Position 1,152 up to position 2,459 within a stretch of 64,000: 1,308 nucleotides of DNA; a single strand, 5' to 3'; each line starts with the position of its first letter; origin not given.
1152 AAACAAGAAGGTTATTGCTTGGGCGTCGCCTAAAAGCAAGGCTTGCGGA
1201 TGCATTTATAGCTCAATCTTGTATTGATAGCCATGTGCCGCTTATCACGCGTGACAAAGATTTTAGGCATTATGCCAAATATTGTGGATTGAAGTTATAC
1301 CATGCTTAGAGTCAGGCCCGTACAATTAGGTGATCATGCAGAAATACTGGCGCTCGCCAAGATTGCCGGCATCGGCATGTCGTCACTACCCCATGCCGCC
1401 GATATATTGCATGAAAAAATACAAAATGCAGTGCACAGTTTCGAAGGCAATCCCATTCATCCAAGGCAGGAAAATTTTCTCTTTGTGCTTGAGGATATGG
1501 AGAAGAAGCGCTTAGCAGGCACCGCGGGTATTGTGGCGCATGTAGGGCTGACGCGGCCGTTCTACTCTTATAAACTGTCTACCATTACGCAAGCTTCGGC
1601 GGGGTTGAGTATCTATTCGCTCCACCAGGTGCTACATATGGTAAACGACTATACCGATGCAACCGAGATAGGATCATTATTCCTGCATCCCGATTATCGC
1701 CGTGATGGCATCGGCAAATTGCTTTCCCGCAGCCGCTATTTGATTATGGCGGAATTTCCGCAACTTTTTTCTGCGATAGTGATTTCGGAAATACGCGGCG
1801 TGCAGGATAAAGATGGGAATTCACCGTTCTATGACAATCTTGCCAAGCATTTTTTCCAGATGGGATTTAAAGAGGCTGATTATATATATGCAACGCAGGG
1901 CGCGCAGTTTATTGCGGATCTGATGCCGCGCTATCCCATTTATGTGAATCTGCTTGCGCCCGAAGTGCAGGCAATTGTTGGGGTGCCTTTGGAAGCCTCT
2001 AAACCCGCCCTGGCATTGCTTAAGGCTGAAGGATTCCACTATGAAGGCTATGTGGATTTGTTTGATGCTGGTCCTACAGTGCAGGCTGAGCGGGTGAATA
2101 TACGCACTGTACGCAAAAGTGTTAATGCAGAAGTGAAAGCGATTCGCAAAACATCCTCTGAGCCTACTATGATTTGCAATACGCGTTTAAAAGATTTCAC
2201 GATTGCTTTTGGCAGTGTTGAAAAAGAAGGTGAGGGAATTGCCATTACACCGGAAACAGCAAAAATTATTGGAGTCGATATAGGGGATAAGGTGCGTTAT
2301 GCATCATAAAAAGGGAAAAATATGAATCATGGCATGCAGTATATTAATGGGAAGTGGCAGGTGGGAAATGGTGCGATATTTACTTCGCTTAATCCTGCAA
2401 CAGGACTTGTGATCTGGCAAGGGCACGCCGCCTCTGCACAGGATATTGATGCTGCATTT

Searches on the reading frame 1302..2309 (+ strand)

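Call 66: search_protein_families(library=pfam, proteins=[window:1302-2309:+], max_evalue=0.00001)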
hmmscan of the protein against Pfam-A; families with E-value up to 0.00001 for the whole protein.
window:1302-2309:+ (335 aa): 1 family
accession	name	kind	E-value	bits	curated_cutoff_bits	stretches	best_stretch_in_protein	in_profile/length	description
PF04958.18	AstA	-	4.4e-123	410.6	29.4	1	1-334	1-336/337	Arginine N-succinyltransferase beta subunit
